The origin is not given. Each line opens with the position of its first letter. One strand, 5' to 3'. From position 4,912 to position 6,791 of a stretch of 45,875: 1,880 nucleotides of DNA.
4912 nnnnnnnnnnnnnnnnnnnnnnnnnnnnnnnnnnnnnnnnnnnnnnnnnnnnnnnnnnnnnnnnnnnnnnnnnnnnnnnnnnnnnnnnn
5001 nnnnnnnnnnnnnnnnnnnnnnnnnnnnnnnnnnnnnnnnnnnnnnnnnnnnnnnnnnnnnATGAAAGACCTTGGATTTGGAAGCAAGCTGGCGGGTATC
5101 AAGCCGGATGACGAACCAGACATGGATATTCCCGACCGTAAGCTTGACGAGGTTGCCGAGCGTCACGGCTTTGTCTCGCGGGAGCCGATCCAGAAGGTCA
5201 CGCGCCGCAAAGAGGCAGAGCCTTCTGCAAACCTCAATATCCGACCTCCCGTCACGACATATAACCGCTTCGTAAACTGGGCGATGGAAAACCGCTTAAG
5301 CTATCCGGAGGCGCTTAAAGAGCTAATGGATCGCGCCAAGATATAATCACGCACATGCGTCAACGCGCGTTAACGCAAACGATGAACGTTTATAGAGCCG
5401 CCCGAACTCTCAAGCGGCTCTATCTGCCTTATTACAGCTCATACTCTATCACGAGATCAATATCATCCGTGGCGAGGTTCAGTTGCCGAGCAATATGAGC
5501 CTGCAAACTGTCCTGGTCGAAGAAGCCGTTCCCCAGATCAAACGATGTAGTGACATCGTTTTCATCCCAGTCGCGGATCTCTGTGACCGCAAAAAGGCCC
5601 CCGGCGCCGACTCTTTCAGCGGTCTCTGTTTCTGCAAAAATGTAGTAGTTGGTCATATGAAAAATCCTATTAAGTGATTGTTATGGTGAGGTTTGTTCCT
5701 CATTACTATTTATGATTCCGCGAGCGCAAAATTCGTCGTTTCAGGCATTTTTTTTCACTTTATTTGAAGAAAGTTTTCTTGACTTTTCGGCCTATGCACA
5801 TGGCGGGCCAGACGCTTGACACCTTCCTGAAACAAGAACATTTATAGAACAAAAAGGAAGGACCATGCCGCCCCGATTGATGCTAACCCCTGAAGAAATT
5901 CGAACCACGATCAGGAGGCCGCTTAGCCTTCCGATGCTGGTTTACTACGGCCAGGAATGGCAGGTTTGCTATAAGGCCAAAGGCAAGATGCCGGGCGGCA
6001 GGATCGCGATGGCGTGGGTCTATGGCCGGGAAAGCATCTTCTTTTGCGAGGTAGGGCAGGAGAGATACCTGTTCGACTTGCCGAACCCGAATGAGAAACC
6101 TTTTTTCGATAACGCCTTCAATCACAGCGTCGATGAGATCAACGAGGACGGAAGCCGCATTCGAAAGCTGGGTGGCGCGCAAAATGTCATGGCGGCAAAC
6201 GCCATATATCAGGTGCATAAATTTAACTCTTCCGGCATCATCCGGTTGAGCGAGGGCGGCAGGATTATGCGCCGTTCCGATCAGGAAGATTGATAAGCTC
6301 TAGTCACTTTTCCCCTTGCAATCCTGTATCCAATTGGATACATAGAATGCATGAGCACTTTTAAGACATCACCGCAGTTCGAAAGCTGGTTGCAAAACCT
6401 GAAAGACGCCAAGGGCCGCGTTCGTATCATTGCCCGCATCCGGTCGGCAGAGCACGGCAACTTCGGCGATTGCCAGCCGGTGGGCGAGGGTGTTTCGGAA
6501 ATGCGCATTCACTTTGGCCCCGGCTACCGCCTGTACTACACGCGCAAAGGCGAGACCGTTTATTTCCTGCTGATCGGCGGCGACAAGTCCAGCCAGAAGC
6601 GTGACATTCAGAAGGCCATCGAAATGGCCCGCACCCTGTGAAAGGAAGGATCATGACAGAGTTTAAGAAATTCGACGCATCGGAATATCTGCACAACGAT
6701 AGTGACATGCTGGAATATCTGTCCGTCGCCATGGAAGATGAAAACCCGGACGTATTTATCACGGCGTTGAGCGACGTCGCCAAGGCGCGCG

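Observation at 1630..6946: Phage-plasmid lifestyle: full maintenance backbone and no integrase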

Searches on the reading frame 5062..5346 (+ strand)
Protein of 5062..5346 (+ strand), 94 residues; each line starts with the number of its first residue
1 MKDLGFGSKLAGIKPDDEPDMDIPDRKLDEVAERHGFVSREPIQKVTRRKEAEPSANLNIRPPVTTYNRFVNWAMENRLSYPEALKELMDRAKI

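Call 3: search_protein_families(library=pfam, proteins=[window:5062-5346:+], max_evalue=0.01)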
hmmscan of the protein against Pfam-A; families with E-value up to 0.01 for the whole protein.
window:5062-5346:+ (94 aa): 0 families

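Call 14: search_protein_families(library=phrogs, proteins=[window:5062-5346:+], max_evalue=0.01)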
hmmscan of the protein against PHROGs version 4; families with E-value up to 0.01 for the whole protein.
window:5062-5346:+ (94 aa): 0 families

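Call 39: search_protein_families(library=ncbifam, proteins=[window:5062-5346:+], max_evalue=0.01)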
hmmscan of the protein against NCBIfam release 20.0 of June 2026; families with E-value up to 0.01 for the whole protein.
window:5062-5346:+ (94 aa): 0 families

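Call 42: search_solved_structures(query=window:5062-5346:+, max_evalue=10)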
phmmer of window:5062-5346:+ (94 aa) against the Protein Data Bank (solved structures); distinct sequences matched with E-value up to 10: 12.
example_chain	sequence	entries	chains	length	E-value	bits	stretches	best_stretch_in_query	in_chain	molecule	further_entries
5wy2_A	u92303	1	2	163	0.36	14.7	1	17-70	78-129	Sorting nexin-5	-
5tp1_A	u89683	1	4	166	0.41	14.5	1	17-70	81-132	Sorting nexin-5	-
8cle_E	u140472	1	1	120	0.62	13.9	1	13-87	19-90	Stathmin-4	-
8clb_E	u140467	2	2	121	0.62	13.9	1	13-87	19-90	Stathmin-4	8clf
8clc_E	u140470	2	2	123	0.63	13.9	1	13-87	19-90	Stathmin-4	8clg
5tgh_A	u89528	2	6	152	0.81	13.5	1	17-56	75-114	Sorting nexin-5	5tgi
5tgj_A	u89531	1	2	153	0.82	13.5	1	17-56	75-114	Sorting nexin-5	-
3hpb_A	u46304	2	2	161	0.86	13.5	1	17-56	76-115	Snx5 protein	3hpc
9iae_A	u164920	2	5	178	0.94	13.3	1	17-56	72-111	Sorting nexin-5,Nuclear receptor coactivator 7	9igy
6n5x_A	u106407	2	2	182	1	13.2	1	17-56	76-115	Sorting nexin-5,Cation-independent mannose-6-phosphate receptor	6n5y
9evs_i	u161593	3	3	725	1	13.2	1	51-84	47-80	mS77 (NFD5) | PROP1-like PPR domain-containing protein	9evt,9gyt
6n5z_A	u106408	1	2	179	1.1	13.1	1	17-56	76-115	Sorting nexin-5,Semaphorin-4C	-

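Call 45: find_homologous_proteins(query=window:5062-5346:+, max_evalue=0.001)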
Query window:5062-5346:+ (94 aa): 99 proteins with E <= 0.001 among 100 candidates.
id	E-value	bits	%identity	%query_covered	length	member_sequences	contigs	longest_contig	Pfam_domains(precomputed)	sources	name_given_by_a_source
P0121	7.5e-53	194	96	100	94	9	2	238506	-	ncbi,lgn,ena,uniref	ncbi:hypothetical protein [Agrobacterium cavarae]|uniref:hypothetical protein n=1 Tax=Agrobacterium 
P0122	1.1e-51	191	90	100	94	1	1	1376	-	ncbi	-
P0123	5.2e-49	182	86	100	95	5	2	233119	-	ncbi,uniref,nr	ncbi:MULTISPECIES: hypothetical protein [Agrobacterium]|uniref:Uncharacterized protein n=1 Tax=Agrob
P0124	6.4e-49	182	84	100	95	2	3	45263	-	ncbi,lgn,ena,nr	ncbi:MAG: hypothetical protein DI589_20735 [Shinella sp.]|nr:MAG: hypothetical protein DI589_20735 [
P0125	1.9e-48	180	83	100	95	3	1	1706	-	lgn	-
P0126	5.8e-48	179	84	100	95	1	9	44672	-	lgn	-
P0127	3.8e-47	176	85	100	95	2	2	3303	-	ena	-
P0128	4.6e-47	176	83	100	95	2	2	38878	-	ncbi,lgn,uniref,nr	ncbi:hypothetical protein RMS29_028225 (plasmid) [Agrobacterium rosae]|uniref:Uncharacterized protei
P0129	1.5e-46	174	86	100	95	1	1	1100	-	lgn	-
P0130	3.4e-46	173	84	100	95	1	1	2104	-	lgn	-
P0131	3.7e-45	170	80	100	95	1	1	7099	-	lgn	-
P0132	3.8e-45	170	83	100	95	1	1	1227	-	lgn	-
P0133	4.0e-45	170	80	100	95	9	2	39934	-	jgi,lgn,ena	-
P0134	9.3e-45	169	82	100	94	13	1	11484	-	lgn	-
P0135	9.5e-45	169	82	100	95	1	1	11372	-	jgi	jgi:hypothetical protein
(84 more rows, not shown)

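Call 53: predict_structure(alignment_id=A1)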
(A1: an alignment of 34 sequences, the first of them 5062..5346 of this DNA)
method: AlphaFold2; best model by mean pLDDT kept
length: 94 residues; sequences in the alignment: 34
mean_pLDDT: 74.4   pTM: 0.34
mean pLDDT of the five models: 74.4, 73.5, 72.3, 70.2, 66.1
residues with pLDDT >= 90: 24; 70-90: 32; 50-70: 37; < 50: 1
segments of 3 or more residues with pLDDT < 50: none
pLDDT, mean of each block of 10 residues (from residue 1): 61 70 77 72 54 57 87 95 92 86
secondary structure, 60 per line:
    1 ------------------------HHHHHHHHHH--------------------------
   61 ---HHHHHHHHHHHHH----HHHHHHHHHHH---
elements in order: H25-34 H64-76 H81-91

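Call 57: fold_search(model_id=the predicted structure, library=pdb)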
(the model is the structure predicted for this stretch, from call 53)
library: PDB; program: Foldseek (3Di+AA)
matches with E <= 10: 30; with E <= 0.001: 0
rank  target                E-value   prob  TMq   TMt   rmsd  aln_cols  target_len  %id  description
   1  7vp6_J                2.8e+00  0.60  0.33  0.64   1.7        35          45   26  Structure of a transcription factor and DNA complex (released 2022-10-19)
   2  9kkd_B                3.5e+00  0.51  0.33  0.67   1.7        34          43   18  the structure of StnY (released 2025-11-19)
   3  7vp6_D                3.7e+00  0.51  0.33  0.64   1.6        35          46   26  Structure of a transcription factor and DNA complex (released 2022-10-19)
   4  7nyw_I                4.6e+00  0.44  0.33  0.24   1.7        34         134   15  Cryo-EM structure of the MukBEF-MatP-DNA head module (released 2021-07-07)
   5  9kkd_A                5.0e+00  0.14  0.25  0.47   3.3        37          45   24  the structure of StnY (released 2025-11-19)
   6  5zkt_A                5.7e+00  0.25  0.32  0.51   1.9        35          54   23  Crystal structure of TCP domain of PCF6 in Oryza sativa (released 2019-03-27)
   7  7vp3_D                5.7e+00  0.16  0.32  0.50   8.4        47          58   23  Structure of a transcription factor and DNA complex (released 2022-10-19)
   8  4d8j_B                5.7e+00  0.12  0.33  0.21  14.3        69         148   16  Structure of E. coli MatP-mats complex (released 2012-11-21)
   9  7vp4_B                6.2e+00  0.23  0.32  0.44   1.9        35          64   23  Structure of a transcription factor and DNA complex (released 2022-10-19)
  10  1b28_MODEL_1_A        6.2e+00  0.16  0.31  0.52   8.1        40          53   22  ARC REPRESSOR MYL MUTANT FROM SALMONELLA BACTERIOPHAGE P22 (released 1999-11-03)
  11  2k9i_MODEL_1_A        6.2e+00  0.07  0.24  0.38   8.4        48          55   25  NMR structure of plasmid copy control protein ORF56 from sulfolobus islandicus (released 2009-10-20)
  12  4d8j_A                6.6e+00  0.28  0.33  0.21   1.7        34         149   18  Structure of E. coli MatP-mats complex (released 2012-11-21)
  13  7vp4_I                6.6e+00  0.23  0.32  0.50   2.0        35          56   23  Structure of a transcription factor and DNA complex (released 2022-10-19)
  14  7zg6_A                6.6e+00  0.18  0.33  0.56   6.0        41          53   17  TacA1 antitoxin (released 2023-10-11)
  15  7vp3_P                6.6e+00  0.14  0.32  0.47   9.6        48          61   23  Structure of a transcription factor and DNA complex (released 2022-10-19)
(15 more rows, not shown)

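Call 81: list_cluster_members(proteins=[P0122, P0121, P0123])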
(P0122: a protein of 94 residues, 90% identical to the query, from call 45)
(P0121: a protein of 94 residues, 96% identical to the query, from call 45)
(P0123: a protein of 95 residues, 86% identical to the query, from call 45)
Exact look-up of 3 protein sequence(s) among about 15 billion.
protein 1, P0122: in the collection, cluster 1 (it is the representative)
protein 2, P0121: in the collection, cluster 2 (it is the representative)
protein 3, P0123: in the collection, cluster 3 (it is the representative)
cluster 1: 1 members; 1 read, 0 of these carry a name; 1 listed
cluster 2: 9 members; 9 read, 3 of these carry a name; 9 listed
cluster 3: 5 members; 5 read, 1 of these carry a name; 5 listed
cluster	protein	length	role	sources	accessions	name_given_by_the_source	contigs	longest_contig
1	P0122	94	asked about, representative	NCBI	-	-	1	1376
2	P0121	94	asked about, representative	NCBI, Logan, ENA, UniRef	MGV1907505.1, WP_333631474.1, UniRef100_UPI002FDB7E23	hypothetical protein [Agrobacterium cavarae] | hypothetical protein n=1 Tax=Agrobacterium cavarae TaxID=2528239 RepID=UPI002FDB7E23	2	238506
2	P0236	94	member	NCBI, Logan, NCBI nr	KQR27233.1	hypothetical protein ASF91_19650 [Rhizobium sp. Leaf155]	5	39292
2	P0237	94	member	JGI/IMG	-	hypothetical protein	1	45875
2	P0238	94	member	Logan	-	-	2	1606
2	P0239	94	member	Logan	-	-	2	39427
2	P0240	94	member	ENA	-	-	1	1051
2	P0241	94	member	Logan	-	-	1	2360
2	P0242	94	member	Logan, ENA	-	-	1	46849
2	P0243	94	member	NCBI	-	-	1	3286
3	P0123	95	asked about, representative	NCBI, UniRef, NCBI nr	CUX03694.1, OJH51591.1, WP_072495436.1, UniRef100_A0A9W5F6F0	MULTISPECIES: hypothetical protein [Agrobacterium] | Uncharacterized protein n=1 Tax=Agrobacterium genomosp. 2 str. CFBP 5494 TaxID=1183436 ...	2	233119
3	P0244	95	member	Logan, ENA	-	-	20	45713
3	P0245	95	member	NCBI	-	-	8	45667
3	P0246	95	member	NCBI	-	-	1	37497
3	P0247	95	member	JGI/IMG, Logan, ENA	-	-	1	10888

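Call 83: find_encoding_contigs(protein=P0122, flank=2000, max_places=3)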
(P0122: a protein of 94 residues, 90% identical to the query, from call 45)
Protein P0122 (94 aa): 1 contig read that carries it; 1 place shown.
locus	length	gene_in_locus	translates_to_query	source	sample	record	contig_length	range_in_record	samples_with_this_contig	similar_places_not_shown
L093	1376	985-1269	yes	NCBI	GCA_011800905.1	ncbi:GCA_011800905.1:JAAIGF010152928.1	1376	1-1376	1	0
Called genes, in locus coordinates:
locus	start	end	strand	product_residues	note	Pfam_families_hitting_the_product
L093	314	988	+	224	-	PF01656:CbiA, PF07015:VirC1, PF09140:MipZ, PF10609:ParA, PF13614:AAA_31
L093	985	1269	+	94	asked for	-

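Call 90: find_encoding_contigs(protein=P0121, flank=10000, max_places=4)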
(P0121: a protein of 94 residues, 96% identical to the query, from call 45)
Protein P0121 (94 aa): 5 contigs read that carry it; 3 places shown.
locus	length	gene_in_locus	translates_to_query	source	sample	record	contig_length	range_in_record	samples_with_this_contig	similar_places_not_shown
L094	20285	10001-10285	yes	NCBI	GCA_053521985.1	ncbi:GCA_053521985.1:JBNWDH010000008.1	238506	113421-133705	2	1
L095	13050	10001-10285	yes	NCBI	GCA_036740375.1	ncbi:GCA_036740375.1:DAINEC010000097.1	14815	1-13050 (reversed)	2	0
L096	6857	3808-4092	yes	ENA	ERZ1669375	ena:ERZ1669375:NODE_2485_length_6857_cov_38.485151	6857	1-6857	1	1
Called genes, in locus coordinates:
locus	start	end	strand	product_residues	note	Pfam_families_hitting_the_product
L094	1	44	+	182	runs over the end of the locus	PF04268:SoxG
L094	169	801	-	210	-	PF01810:LysE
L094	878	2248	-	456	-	PF00324:AA_permease, PF03845:Spore_permease (weak), PF13520:AA_permease_2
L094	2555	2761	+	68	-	-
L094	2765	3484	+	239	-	PF08843:AbiEii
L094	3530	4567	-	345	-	PF10094:DUF2332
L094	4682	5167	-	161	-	PF01575:MaoC_dehydratas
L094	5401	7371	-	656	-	PF02922:CBM_48, PF00128:Alpha-amylase (faint)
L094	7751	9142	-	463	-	PF04326:SLFN_AlbA_2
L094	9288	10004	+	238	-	PF01656:CbiA, PF07015:VirC1, PF09140:MipZ (weak), PF10609:ParA (weak), PF13614:AAA_31 (weak)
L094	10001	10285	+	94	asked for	-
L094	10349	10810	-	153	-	-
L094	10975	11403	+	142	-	-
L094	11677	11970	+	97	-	PF21716:dnstrm_HI1420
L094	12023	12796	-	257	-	-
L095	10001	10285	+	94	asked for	-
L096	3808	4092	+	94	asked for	-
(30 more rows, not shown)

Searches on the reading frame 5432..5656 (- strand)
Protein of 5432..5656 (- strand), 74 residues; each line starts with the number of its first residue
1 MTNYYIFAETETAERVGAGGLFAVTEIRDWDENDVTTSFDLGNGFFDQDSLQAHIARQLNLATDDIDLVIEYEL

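Call 3: search_protein_families(library=pfam, proteins=[window:5432-5656:-], max_evalue=0.01)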
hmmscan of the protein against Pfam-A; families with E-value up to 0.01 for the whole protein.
window:5432-5656:- (74 aa): 0 families

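Call 14: search_protein_families(library=phrogs, proteins=[window:5432-5656:-], max_evalue=0.01)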
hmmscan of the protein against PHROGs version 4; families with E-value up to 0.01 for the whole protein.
window:5432-5656:- (74 aa): 0 families

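Call 39: search_protein_families(library=ncbifam, proteins=[window:5432-5656:-], max_evalue=0.01)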
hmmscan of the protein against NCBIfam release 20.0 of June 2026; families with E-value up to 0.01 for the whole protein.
window:5432-5656:- (74 aa): 0 families

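Call 93: search_protein_families(library=padloc, proteins=[window:5432-5656:-], max_evalue=0.01)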
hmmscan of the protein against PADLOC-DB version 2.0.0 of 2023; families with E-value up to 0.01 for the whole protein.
window:5432-5656:- (74 aa): 0 families

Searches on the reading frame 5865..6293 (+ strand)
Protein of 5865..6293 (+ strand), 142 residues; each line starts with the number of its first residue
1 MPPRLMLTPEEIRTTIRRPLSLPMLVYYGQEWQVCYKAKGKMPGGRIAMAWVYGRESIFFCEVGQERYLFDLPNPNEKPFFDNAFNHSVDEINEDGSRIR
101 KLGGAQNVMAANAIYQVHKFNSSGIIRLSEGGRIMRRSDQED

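Call 3: search_protein_families(library=pfam, proteins=[window:5865-6293:+], max_evalue=0.01)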
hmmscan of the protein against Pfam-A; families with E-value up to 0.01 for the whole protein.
window:5865-6293:+ (142 aa): 0 families

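Call 14: search_protein_families(library=phrogs, proteins=[window:5865-6293:+], max_evalue=0.01)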
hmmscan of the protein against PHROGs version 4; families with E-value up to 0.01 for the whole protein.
window:5865-6293:+ (142 aa): 0 families

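Call 39: search_protein_families(library=ncbifam, proteins=[window:5865-6293:+], max_evalue=0.01)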
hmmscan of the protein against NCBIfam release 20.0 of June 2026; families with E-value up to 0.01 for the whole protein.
window:5865-6293:+ (142 aa): 0 families

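Call 93: search_protein_families(library=padloc, proteins=[window:5865-6293:+], max_evalue=0.01)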
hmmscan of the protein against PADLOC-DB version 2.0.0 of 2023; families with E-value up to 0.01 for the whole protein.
window:5865-6293:+ (142 aa): 0 families

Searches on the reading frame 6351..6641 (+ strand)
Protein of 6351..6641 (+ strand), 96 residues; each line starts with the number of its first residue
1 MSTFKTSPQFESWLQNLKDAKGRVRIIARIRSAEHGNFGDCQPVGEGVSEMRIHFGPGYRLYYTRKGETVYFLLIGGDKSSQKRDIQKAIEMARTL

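Call 3: search_protein_families(library=pfam, proteins=[window:6351-6641:+], max_evalue=0.01)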
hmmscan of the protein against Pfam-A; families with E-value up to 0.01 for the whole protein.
window:6351-6641:+ (96 aa): 1 family
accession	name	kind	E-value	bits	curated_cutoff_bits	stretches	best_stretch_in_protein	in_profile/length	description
PF05973.20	Gp49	-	1.6e-06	28.5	23.9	1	13-94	2-86/90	Phage derived protein Gp49-like (DUF891)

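Call 14: search_protein_families(library=phrogs, proteins=[window:6351-6641:+], max_evalue=0.01)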
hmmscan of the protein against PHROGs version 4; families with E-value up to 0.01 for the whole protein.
window:6351-6641:+ (96 aa): 2 families
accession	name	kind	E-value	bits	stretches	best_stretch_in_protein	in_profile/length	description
phrog_3445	-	moron, auxiliary metabolic gene and host takeover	3.3e-33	115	1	1-95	4-98/103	toxin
phrog_2523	-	unknown function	0.0018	19.4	1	6-95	7-99/108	-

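Call 39: search_protein_families(library=ncbifam, proteins=[window:6351-6641:+], max_evalue=0.01)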
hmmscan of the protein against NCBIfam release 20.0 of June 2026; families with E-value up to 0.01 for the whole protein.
window:6351-6641:+ (96 aa): 1 family
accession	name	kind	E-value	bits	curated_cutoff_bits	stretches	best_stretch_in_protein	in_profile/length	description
TIGR02683.1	upstrm_HI1419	hypoth_equivalog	1.4e-38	131.1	62.85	1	4-95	3-94/95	type II toxin-antitoxin system RelE/ParE family toxin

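Call 93: search_protein_families(library=padloc, proteins=[window:6351-6641:+], max_evalue=0.01)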
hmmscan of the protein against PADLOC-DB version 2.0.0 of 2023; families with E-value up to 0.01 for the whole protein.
window:6351-6641:+ (96 aa): 1 family
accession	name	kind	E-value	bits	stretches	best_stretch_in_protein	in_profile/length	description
PDLC03894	NsnC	-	0.0032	15.1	1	7-95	192-287/294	-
